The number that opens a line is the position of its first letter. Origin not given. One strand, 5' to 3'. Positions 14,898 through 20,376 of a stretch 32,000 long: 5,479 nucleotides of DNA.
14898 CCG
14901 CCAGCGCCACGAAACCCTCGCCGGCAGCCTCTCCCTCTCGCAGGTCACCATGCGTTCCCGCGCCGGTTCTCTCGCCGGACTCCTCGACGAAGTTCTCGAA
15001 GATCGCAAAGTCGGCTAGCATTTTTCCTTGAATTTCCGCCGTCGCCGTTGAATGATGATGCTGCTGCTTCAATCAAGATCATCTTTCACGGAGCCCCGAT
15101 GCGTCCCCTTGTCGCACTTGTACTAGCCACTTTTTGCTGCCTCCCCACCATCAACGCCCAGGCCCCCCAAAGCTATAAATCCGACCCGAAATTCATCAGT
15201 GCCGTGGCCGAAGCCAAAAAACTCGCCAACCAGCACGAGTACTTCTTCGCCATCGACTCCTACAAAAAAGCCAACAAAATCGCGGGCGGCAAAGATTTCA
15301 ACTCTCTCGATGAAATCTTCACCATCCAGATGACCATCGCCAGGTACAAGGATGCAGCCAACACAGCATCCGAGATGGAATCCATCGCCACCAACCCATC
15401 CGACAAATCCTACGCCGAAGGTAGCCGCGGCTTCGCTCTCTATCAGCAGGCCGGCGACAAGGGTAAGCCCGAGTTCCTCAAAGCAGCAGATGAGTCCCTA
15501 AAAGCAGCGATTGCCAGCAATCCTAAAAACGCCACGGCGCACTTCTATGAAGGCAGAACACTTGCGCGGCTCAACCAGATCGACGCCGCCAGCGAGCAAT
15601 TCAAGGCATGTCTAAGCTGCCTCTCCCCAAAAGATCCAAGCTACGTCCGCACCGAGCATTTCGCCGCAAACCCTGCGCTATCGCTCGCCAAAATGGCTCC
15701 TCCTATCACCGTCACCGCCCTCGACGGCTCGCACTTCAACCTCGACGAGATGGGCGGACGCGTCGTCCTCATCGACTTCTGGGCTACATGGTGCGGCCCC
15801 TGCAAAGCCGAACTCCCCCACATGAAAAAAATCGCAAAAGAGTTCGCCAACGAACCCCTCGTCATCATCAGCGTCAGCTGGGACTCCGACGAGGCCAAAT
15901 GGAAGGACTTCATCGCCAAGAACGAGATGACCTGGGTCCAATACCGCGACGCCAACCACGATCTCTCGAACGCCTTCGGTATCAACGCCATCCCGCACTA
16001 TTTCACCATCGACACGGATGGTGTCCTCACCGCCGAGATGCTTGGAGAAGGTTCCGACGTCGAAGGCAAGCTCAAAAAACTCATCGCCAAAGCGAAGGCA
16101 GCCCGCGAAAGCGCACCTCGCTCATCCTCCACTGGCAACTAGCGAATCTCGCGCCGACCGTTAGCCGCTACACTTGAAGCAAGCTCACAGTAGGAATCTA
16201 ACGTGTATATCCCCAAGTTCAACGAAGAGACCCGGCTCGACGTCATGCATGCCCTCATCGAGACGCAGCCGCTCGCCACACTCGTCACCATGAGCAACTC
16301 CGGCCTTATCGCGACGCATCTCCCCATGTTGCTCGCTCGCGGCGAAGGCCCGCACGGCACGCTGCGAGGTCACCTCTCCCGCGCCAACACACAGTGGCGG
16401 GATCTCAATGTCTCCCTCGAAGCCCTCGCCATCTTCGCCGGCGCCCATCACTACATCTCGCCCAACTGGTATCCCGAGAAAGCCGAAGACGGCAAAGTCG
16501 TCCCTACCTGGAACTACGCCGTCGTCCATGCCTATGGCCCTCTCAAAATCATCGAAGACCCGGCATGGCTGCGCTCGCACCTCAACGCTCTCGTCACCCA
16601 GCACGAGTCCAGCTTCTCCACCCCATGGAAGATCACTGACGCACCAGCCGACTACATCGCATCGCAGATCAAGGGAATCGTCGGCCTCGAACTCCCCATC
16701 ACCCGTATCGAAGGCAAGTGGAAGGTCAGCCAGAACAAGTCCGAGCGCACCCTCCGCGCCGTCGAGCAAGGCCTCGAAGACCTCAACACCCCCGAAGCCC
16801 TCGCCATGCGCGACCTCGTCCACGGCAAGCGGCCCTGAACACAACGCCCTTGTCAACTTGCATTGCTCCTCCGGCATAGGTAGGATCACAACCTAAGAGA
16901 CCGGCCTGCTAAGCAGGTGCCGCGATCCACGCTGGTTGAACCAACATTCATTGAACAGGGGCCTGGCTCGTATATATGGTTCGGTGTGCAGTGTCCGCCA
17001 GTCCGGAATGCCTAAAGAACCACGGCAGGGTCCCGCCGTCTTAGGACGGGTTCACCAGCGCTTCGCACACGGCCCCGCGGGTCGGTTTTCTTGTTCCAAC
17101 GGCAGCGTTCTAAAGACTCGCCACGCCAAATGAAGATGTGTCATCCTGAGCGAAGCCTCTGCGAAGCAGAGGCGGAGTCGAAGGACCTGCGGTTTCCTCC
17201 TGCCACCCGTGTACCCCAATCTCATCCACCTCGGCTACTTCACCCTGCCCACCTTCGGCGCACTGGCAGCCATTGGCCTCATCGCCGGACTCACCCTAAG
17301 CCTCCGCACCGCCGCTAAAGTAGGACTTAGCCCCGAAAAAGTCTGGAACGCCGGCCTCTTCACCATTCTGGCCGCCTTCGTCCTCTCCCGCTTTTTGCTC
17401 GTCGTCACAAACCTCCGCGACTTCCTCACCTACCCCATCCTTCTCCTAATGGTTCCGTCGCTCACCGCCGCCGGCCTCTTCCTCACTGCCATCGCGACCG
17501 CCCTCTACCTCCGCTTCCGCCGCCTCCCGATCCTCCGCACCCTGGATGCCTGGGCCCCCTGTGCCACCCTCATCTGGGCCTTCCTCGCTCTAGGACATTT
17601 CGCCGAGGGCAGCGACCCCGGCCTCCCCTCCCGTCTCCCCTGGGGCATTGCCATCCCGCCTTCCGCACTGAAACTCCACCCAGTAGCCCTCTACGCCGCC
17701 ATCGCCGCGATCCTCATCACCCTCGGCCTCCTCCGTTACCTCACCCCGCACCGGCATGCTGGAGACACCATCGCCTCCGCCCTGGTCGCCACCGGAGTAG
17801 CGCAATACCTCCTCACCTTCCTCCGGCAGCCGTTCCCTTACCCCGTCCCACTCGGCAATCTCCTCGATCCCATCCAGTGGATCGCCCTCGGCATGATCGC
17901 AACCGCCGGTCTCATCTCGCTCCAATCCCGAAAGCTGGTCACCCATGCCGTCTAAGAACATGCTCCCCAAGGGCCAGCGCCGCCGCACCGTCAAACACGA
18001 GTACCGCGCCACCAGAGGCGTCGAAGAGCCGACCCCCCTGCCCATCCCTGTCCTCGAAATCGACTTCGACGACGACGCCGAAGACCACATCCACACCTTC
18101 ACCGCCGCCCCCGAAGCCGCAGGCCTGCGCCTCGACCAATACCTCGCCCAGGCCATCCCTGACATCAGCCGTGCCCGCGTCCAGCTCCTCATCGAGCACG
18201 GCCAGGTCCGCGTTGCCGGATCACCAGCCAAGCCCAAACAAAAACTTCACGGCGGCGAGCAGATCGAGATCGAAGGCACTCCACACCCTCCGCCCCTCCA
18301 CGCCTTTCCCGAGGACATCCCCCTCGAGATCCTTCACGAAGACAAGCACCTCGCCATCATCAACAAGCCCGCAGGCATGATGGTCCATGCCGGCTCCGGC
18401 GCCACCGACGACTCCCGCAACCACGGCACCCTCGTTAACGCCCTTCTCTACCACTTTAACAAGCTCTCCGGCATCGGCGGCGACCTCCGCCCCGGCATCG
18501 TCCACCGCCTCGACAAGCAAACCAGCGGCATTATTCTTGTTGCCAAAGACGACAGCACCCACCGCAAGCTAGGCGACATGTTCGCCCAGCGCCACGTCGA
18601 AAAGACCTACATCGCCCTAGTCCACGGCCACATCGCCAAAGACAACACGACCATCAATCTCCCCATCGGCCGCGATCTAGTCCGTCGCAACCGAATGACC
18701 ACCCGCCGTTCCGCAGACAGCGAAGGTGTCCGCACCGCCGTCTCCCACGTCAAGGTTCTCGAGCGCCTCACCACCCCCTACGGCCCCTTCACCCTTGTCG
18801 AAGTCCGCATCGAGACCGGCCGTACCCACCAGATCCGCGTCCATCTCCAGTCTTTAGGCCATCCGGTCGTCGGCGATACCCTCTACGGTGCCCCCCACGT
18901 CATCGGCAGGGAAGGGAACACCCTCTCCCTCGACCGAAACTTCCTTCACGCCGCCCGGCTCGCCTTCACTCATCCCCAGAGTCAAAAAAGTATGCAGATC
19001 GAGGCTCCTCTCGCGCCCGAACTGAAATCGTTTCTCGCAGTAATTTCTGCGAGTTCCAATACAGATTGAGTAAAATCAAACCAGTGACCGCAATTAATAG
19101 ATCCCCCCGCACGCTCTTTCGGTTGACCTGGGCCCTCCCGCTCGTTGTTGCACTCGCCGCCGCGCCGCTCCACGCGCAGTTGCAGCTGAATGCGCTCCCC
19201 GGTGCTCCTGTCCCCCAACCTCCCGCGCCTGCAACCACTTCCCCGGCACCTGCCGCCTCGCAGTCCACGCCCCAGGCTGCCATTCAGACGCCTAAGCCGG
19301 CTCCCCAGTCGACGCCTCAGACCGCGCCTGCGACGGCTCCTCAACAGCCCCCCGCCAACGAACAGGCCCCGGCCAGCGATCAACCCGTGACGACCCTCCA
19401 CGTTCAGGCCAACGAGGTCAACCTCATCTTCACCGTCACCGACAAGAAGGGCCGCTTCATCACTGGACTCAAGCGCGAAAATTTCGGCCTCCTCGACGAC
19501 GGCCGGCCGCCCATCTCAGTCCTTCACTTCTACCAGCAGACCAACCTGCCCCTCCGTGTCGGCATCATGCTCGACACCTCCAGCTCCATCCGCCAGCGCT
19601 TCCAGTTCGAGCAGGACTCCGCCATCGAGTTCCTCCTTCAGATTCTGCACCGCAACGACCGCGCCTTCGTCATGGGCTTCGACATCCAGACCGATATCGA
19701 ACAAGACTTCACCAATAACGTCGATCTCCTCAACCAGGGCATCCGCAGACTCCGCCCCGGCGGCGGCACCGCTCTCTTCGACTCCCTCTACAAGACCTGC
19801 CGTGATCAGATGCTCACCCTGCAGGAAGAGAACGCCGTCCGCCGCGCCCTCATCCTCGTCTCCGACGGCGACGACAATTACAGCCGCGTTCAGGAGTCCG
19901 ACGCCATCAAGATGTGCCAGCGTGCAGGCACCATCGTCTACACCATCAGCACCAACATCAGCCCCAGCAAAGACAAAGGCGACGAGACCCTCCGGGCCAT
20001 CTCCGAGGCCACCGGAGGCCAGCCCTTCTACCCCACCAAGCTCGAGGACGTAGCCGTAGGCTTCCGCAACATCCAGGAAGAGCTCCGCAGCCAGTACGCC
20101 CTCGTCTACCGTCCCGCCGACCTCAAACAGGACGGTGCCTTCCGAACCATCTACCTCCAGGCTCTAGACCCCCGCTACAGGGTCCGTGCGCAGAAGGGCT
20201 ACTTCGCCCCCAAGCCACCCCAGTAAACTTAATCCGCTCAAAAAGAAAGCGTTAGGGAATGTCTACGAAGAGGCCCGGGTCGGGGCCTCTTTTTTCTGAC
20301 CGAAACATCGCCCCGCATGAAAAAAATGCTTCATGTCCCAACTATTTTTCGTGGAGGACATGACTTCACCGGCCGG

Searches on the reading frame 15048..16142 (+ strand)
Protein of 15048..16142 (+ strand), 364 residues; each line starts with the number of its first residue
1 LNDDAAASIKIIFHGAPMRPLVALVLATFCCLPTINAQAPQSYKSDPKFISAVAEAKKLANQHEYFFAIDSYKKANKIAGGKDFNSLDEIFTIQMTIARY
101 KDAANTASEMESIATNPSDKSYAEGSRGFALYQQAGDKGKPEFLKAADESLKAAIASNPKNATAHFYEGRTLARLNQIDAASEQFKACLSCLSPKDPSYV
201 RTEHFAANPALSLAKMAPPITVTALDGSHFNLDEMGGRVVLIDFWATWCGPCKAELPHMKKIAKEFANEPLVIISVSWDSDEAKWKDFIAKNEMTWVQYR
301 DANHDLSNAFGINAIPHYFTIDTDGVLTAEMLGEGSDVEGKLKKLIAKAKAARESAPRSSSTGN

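Call 75: search_protein_families(library=pfam, proteins=[window:15048-16142:+], max_evalue=0.001)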
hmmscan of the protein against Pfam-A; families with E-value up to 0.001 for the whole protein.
window:15048-16142:+ (364 aa): 7 families
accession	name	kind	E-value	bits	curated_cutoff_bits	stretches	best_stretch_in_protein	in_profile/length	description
PF08534.16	Redoxin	-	2e-22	80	26.6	1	217-336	6-137/148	Redoxin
PF00578.27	AhpC-TSA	-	5.7e-21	75.2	26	1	215-328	3-122/124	AhpC/TSA family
PF13905.12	Thioredoxin_8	-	3e-17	63.2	27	1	237-325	1-92/94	Thioredoxin-like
PF00085.26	Thioredoxin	-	7.8e-11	42.3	23.5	1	238-283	19-63/103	Thioredoxin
PF13098.12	Thioredoxin_2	-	2.4e-06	28.3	27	1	237-329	5-89/104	Thioredoxin-like domain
PF00255.25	GSHPx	-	0.00022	21.2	27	1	221-275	5-58/108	Glutathione peroxidase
PF13432.12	TPR_16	-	0.00051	20.9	32.7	0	146-187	15-56/65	Tetratricopeptide repeat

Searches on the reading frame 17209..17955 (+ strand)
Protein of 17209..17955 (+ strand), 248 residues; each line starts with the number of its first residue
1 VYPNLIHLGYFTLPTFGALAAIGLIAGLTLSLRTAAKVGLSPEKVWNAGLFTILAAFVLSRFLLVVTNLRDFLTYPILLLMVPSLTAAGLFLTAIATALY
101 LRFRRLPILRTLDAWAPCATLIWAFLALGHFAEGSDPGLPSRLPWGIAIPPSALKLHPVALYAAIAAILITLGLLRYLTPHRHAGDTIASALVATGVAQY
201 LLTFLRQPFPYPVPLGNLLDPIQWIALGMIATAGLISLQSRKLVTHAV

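Call 76: search_protein_families(library=pfam, proteins=[window:17209-17955:+], max_evalue=0.001)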
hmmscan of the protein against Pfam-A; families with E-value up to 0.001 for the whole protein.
window:17209-17955:+ (248 aa): 1 family
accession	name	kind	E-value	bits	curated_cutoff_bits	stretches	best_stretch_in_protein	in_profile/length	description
PF01790.23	LGT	-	4.7e-17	62.6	24.9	1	3-234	1-235/240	Prolipoprotein diacylglyceryl transferase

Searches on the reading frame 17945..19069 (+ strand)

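Call 75: search_protein_families(library=pfam, proteins=[window:17945-19069:+], max_evalue=0.001)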
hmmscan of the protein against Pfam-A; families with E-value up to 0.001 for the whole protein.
window:17945-19069:+ (374 aa): 2 families
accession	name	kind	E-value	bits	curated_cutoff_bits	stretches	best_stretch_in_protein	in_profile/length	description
PF00849.27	PseudoU_synth_2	-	1.2e-34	120.2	26.8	1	135-303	1-152/152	RNA pseudouridylate synthase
PF01479.30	S4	-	3.4e-10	39.9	22.8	1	61-107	1-48/48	S4 domain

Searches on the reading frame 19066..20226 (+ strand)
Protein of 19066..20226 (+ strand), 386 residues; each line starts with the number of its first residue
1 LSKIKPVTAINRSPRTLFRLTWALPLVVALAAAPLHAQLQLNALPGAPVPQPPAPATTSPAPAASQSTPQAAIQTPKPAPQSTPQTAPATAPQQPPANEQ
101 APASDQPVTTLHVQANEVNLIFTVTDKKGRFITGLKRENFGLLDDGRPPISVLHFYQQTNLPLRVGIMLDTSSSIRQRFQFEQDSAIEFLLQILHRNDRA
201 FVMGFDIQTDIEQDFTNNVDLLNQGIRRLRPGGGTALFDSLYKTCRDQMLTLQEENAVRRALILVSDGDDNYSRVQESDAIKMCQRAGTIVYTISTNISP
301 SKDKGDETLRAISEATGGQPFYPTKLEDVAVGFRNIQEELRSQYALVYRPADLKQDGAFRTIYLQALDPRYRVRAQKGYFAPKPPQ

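Call 75: search_protein_families(library=pfam, proteins=[window:19066-20226:+], max_evalue=0.001)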
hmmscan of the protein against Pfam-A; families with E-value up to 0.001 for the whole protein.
window:19066-20226:+ (386 aa): 3 families
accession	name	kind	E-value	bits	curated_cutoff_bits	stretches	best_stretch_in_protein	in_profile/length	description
PF00092.34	VWA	-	2.5e-09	38.1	23.8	1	167-323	4-162/174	von Willebrand factor type A domain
PF13519.12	VWA_2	-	1e-08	36.2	27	1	167-268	3-106/107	von Willebrand factor type A domain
PF13768.12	VWA_3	-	2.2e-06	28.2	27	1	165-319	3-152/155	von Willebrand factor type A domain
